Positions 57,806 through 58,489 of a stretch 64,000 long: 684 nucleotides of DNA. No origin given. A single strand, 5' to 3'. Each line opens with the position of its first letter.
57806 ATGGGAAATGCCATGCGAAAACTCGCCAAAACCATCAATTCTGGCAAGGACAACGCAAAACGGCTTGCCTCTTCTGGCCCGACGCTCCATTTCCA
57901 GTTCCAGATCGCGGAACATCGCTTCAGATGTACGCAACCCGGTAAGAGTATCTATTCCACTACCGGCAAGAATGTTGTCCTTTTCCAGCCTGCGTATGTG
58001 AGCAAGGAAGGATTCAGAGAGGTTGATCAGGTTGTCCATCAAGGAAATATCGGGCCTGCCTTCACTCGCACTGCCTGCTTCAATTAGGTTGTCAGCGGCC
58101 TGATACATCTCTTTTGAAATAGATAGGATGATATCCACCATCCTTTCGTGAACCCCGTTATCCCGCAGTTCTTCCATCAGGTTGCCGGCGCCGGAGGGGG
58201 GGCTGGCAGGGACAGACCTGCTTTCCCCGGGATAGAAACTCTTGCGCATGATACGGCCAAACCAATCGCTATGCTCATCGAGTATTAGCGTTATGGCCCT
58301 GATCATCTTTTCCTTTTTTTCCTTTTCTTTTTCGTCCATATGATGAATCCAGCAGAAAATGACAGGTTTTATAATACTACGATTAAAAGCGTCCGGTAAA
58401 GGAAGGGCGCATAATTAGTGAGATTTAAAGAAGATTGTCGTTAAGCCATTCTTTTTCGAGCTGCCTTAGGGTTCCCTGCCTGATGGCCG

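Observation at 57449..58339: Degenerate GGDEF-domain protein co-operonic with the HK-Fur gene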

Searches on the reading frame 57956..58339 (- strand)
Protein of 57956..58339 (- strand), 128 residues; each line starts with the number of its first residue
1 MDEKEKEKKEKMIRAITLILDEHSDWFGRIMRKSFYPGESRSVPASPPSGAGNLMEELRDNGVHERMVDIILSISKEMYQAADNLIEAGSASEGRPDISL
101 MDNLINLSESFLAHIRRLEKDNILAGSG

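Call 32: search_solved_structures(query=A3, max_evalue=10, show_alignments=4)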
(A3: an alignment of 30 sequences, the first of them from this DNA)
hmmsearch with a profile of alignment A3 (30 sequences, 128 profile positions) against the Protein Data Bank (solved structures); distinct sequences matched with E-value up to 10: 21.
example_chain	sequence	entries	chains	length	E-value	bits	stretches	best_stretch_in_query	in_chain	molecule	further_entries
7mcd_A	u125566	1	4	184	0.0019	21.6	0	43-82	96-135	AI-designed TIM-barrel F15C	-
8fit_A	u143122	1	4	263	0.077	16.4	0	63-102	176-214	cs074A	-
2aca_A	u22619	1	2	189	0.14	15.6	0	22-96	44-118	putative adenylate cyclase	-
6xyw_AO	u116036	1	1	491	0.19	15.1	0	77-109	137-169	Pentatricopeptide repeat-containing protein At1g60770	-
9qgq_A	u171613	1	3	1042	0.22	14.9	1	28-90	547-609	Homotrimer of the extracellular PPIase Mpn444 from Mycoplasma pneumoniae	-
8oyv_A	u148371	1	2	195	0.22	14.9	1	47-91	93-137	De novo designed soluble Claudin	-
5tgw_A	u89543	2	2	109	0.23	14.9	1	64-123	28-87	PS1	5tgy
6kzj_A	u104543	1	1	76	0.34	14.3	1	64-101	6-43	Ankyrin-2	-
3t9o_A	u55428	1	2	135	0.37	14.2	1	5-108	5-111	Diguanylate cyclase DgcZ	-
3cux_A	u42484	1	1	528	0.56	13.6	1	60-105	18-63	Malate synthase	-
6msp_A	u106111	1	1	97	0.62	13.5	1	59-99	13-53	De novo Designed Protein Foldit3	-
4tql_A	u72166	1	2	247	1.5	12.3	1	48-93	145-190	Three helix bundle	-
8oyy_A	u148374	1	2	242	1.5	12.2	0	40-103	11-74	De novo designed soluble GPCR-like protein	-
8ugc_A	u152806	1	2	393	1.8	12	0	52-116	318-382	FD15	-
8qae_A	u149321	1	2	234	3.1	11.2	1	64-118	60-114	sc-apCC-6-SLLA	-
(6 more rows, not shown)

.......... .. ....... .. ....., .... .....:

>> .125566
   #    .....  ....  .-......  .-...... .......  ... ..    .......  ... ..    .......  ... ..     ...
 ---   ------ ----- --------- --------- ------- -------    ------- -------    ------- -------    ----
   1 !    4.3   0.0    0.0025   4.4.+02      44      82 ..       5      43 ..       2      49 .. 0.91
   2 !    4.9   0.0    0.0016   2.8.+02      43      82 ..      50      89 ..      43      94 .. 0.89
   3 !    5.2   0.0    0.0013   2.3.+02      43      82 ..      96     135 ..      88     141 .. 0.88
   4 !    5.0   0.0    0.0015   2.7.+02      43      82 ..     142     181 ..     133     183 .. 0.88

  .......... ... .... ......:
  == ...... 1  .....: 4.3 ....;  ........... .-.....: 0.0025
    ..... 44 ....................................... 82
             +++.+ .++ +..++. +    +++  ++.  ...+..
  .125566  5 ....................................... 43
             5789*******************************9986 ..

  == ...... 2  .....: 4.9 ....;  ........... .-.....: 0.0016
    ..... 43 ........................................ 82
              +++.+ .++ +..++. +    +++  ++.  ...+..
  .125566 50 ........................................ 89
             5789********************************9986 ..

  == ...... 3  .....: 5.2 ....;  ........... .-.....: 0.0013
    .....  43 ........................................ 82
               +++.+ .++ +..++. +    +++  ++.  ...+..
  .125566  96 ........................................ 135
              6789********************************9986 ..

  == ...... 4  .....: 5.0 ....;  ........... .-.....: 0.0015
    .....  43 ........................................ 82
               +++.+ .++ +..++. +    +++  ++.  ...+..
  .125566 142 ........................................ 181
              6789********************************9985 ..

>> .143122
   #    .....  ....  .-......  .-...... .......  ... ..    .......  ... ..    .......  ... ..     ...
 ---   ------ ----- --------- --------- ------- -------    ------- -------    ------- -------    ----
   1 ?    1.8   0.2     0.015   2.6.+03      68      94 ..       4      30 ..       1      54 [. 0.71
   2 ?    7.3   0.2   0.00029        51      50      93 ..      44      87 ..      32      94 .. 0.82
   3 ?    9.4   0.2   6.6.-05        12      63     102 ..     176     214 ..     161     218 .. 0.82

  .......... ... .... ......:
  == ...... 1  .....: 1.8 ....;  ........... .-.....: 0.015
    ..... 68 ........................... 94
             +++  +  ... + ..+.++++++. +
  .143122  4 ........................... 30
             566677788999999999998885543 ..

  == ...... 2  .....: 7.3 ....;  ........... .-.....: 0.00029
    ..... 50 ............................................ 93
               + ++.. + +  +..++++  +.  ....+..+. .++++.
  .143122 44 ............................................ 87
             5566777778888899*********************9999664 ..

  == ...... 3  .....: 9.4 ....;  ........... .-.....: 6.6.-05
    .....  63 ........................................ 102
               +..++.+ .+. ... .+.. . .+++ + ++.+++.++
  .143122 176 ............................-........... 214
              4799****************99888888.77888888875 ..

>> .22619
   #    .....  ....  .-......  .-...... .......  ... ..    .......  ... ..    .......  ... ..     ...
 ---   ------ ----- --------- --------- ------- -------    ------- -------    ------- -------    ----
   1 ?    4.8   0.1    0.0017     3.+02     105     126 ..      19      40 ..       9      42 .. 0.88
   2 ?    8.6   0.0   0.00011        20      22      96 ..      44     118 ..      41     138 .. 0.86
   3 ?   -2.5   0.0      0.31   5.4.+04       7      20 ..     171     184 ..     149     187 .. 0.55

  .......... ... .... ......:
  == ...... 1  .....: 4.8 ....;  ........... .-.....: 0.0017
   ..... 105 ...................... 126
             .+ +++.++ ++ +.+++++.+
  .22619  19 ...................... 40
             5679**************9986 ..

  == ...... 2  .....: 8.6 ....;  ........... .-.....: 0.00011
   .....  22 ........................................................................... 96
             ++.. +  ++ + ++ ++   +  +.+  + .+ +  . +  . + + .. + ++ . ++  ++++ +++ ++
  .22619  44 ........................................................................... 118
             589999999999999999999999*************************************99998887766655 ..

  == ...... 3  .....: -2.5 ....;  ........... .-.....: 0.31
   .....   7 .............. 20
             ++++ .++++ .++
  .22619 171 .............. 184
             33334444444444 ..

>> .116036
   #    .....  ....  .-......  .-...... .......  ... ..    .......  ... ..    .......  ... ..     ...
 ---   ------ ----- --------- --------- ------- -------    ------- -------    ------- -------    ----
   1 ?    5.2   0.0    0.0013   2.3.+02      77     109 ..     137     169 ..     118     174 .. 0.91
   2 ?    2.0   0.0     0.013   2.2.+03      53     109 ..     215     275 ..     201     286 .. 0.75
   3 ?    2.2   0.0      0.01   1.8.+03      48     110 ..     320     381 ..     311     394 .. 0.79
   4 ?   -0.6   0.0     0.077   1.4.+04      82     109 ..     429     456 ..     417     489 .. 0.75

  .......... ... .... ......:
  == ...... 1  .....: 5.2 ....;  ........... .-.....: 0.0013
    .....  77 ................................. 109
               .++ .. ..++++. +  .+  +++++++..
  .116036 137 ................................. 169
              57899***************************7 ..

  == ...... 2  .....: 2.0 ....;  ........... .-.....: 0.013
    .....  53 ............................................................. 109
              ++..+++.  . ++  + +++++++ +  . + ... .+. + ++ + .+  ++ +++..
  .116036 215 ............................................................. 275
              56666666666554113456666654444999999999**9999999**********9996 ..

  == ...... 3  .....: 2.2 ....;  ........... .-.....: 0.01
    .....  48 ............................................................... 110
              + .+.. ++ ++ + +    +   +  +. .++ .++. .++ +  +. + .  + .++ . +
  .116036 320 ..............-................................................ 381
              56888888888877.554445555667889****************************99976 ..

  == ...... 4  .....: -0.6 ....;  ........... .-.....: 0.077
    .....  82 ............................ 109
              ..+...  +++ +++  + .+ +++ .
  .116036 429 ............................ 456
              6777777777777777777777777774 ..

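Call 33: search_protein_families(library=pfam, alignment_id=A3, max_evalue=1)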
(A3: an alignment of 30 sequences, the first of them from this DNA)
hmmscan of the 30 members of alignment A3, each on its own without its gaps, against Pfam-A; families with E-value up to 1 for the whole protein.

A. member 1, seq(128 aa): 0 families

B. families by the number of members that match (of 30 scanned): 17 families
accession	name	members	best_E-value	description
PF11411.13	DNA_ligase_IV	1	0.0095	DNA ligase IV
PF14722.11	KRAP_IP3R_bind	1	0.016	Ki-ras-induced actin-interacting protein-IP3R-interacting domain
PF11588.13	DUF3243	1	0.029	Protein of unknown function (DUF3243)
PF12124.13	bCoV_SUD_C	1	0.047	Betacoronavirus SUD-C domain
PF18196.7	Cdh1_DBD_1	1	0.062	Chromodomain helicase DNA-binding domain 1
PF02561.19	FliS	1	0.066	Flagellar protein FliS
PF13096.11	CENP-P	1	0.069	CENP-A-nucleosome distal (CAD) centromere subunit, CENP-P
PF05974.18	DUF892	1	0.086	Domain of unknown function (DUF892)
PF12325.13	TMF_TATA_bd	1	0.1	TATA element modulatory factor 1 TATA binding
PF03127.19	GAT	1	0.12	GAT domain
PF09921.14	DUF2153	1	0.12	Uncharacterized protein conserved in archaea (DUF2153)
PF25423.1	DUF7893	1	0.12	Domain of unknown function (DUF7893)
PF25678.1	DUF7946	1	0.13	Domain of unknown function (DUF7946)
PF16739.11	CARD_2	1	0.17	Caspase recruitment domain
PF10525.14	Engrail_1_C_sig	1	0.2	Engrailed homeobox C-terminal signature domain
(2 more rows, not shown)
